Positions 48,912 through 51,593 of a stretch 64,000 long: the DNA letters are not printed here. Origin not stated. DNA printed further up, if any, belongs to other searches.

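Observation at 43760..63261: Second catabolic cluster with tandem orphan CoxL-type molybdopterin subunits plus PrpD/CitE/CaiB (C5-dicarboxylate-like) enzymes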

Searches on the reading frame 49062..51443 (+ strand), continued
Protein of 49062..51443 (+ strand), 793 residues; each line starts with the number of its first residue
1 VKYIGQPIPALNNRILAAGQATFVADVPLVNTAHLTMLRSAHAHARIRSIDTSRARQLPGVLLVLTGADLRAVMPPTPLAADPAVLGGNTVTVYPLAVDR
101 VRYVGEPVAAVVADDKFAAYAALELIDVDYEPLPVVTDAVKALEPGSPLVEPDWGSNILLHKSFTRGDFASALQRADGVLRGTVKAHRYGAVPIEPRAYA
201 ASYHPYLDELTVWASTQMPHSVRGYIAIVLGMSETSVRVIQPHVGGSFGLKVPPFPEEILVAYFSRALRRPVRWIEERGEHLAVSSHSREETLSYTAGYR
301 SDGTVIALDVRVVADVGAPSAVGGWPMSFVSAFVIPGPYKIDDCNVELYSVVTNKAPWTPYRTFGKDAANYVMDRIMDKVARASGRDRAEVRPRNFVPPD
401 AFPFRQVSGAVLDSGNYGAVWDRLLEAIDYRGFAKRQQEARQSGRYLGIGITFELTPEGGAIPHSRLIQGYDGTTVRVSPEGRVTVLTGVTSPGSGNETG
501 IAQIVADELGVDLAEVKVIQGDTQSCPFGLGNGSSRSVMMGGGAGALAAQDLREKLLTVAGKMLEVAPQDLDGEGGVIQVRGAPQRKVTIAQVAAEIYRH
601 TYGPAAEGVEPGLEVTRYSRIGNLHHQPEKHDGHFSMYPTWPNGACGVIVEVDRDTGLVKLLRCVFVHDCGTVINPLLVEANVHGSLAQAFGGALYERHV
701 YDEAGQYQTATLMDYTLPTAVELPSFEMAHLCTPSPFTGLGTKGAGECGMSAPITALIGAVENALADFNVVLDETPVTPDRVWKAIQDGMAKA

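Call 31: find_encoding_contigs(protein=P0011, flank=10000, max_places=3)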
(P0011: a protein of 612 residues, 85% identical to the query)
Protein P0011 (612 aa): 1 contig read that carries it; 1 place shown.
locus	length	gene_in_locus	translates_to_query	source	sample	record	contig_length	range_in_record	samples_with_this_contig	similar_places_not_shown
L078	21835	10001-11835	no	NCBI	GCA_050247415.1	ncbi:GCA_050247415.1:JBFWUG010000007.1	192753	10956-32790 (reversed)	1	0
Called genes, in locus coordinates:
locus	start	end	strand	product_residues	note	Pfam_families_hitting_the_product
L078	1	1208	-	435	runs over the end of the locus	PF07044:DUF1329 (weak), PF17131:TP_0789-like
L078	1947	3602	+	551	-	PF01590:GAF, PF13185:GAF_2, PF13492:GAF_3 (weak), PF00158:Sigma54_activat, PF14532:Sigma54_activ_2, PF07728:AAA_5 (weak), PF25601:AAA_lid_14, PF02954:HTH_8, +1 more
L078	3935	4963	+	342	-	PF08240:ADH_N, PF00107:ADH_zinc_N, PF13602:ADH_zinc_N_2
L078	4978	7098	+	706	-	PF05378:Hydant_A_N, PF01968:Hydantoinase_A, PF19278:Hydant_A_C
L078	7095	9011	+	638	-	PF02538:Hydantoinase_B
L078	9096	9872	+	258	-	PF00857:Isochorismatase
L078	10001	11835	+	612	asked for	PF01315:Ald_Xan_dh_C, PF02738:MoCoBD_1, PF20256:MoCoBD_2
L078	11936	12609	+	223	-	PF20256:MoCoBD_2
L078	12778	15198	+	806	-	PF01315:Ald_Xan_dh_C, PF02738:MoCoBD_1, PF20256:MoCoBD_2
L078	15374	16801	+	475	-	PF03972:MmgE_PrpD_N, PF19305:MmgE_PrpD_C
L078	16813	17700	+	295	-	PF03328:HpcH_HpaI, PF15617:C-C_Bond_Lyase (weak)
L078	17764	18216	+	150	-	PF19315:MC_hydratase, PF01575:MaoC_dehydratas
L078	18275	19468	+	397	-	PF02771:Acyl-CoA_dh_N, PF02770:Acyl-CoA_dh_M, PF00441:Acyl-CoA_dh_1, PF08028:Acyl-CoA_dh_2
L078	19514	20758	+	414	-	PF02515:CoA_transf_3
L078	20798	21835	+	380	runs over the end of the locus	PF02515:CoA_transf_3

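Call 32: find_encoding_contigs(protein=P0002, flank=10000, max_places=3)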
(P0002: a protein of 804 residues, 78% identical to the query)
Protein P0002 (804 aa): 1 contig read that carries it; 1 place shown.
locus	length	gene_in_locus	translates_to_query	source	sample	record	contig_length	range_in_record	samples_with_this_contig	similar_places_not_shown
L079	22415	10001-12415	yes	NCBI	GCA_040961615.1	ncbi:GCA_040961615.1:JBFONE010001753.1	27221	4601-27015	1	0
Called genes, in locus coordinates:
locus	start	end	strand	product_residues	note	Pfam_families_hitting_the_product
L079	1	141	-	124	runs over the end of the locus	PF00198:2-oxoacid_dh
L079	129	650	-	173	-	-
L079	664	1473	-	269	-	PF00561:Abhydrolase_1, PF12146:Hydrolase_4, PF12697:Abhydrolase_6, PF08386:Abhydrolase_4 (weak)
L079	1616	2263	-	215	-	PF00857:Isochorismatase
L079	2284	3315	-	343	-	PF26233:NicX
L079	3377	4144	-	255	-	-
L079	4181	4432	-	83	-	PF00037:Fer4 (weak), PF12797:Fer4_2 (faint)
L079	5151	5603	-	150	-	-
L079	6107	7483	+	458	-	PF01979:Amidohydro_1, PF07969:Amidohydro_3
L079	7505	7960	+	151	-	PF19315:MC_hydratase, PF01575:MaoC_dehydratas, PF13452:FAS1_DH_region (weak)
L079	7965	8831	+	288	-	PF03328:HpcH_HpaI, PF15617:C-C_Bond_Lyase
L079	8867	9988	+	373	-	PF06500:FrsA-like, PF12146:Hydrolase_4 (faint), PF01738:DLH (weak)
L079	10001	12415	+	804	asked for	PF01315:Ald_Xan_dh_C, PF02738:MoCoBD_1, PF20256:MoCoBD_2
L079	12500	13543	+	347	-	PF00296:Bac_luciferase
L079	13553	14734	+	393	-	PF02771:Acyl-CoA_dh_N, PF02770:Acyl-CoA_dh_M, PF00441:Acyl-CoA_dh_1, PF08028:Acyl-CoA_dh_2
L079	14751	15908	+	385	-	PF02515:CoA_transf_3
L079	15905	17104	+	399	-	PF02515:CoA_transf_3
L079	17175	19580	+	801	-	PF01315:Ald_Xan_dh_C, PF02738:MoCoBD_1, PF20256:MoCoBD_2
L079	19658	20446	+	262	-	PF00857:Isochorismatase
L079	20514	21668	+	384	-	PF02771:Acyl-CoA_dh_N, PF02770:Acyl-CoA_dh_M, PF00441:Acyl-CoA_dh_1, PF08028:Acyl-CoA_dh_2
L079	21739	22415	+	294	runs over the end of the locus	?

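Call 33: find_encoding_contigs(protein=P0005, flank=10000, max_places=3)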
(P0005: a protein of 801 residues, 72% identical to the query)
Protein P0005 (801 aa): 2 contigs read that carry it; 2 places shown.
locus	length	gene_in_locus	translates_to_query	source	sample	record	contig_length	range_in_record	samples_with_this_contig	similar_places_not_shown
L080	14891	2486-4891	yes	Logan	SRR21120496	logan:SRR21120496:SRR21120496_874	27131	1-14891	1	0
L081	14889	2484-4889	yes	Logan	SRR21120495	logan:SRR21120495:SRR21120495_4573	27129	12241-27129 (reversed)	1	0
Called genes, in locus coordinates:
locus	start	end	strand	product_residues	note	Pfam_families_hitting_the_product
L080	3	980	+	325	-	?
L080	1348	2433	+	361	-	PF06500:FrsA-like, PF12146:Hydrolase_4 (faint), PF00326:Peptidase_S9 (weak)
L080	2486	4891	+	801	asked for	PF01315:Ald_Xan_dh_C, PF02738:MoCoBD_1, PF20256:MoCoBD_2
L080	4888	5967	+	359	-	PF00296:Bac_luciferase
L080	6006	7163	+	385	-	PF02771:Acyl-CoA_dh_N, PF02770:Acyl-CoA_dh_M, PF00441:Acyl-CoA_dh_1, PF22924:ACOX_C_alpha1 (faint), PF08028:Acyl-CoA_dh_2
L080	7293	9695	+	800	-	PF01315:Ald_Xan_dh_C, PF02738:MoCoBD_1, PF20256:MoCoBD_2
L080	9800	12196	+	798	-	PF01315:Ald_Xan_dh_C, PF02738:MoCoBD_1, PF20256:MoCoBD_2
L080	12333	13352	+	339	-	PF00296:Bac_luciferase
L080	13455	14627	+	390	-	PF02515:CoA_transf_3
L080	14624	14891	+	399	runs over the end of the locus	PF02515:CoA_transf_3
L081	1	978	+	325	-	?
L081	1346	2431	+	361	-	PF06500:FrsA-like, PF12146:Hydrolase_4 (faint), PF00326:Peptidase_S9 (weak)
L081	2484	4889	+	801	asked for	PF01315:Ald_Xan_dh_C, PF02738:MoCoBD_1, PF20256:MoCoBD_2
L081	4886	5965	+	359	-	PF00296:Bac_luciferase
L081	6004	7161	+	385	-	PF02771:Acyl-CoA_dh_N, PF02770:Acyl-CoA_dh_M, PF00441:Acyl-CoA_dh_1, PF22924:ACOX_C_alpha1 (faint), PF08028:Acyl-CoA_dh_2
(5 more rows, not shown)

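Call 66: search_protein_families(library=pfam, proteins=[L019:9774-10001:+, L019:9219-9752:+], max_evalue=0.01)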
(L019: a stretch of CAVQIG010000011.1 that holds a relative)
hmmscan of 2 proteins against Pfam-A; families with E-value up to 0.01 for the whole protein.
L019:9774-10001:+ (76 aa): 1 family
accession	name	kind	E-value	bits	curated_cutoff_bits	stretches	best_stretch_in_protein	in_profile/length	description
PF00111.32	Fer2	-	0.00087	19.6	21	1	8-48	2-42/77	2Fe-2S iron-sulfur cluster binding domain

L019:9219-9752:+ (178 aa): 0 families

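Call 75: search_solved_structures(query=L078:9096-9872:+, max_evalue=0.00001)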
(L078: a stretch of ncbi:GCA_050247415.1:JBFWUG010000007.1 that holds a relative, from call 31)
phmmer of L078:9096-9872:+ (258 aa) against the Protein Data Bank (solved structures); distinct sequences matched with E-value up to 0.00001: 38.
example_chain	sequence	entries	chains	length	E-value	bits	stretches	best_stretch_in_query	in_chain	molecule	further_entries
6xix_A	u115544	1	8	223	6.2e-25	91.3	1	21-218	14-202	Cysteine hydrolase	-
6xj4_A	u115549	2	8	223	1.6e-23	86.7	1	21-218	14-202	Cysteine hydrolase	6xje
6azo_A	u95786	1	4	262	3.1e-20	76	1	23-235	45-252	Putative amidase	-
6azs_A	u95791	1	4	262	2.1e-19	73.2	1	23-235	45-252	Putative amidase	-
5bk6_A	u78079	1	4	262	2.1e-19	73.2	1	23-235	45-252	Putative amidase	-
6azn_A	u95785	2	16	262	7.7e-19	71.4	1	23-235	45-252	Putative amidase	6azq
6xjm_A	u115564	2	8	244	6.3e-18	68.4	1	23-239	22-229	Biuret hydrolase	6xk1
8bkd_A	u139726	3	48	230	8.1e-15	58.2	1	109-232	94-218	Ureidoacrylate amidohydrolase RutB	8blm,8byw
3hb7_A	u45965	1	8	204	1.4e-14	57.4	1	107-232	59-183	Isochorismatase hydrolase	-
8bln_A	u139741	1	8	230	2.7e-14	56.5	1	119-232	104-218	Ureidoacrylate amidohydrolase RutB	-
4l07_A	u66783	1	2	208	3e-14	56.3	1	114-237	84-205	Hydrolase, isochorismatase family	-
8bll_A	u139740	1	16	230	2e-13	53.6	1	109-232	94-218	Ureidoacrylate amidohydrolase RutB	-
3hu5_A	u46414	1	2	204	4.1e-13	52.6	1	71-215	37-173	Isochorismatase family protein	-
4l08_B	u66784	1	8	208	5.4e-13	52.2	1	114-237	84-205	Hydrolase, isochorismatase family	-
3eef_A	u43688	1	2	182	5.8e-13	52.1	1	131-229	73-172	N-carbamoylsarcosine amidase related protein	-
1nba_A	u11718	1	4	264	3.1e-10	43.2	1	125-236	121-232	N-CARBAMOYLSARCOSINE AMIDOHYDROLASE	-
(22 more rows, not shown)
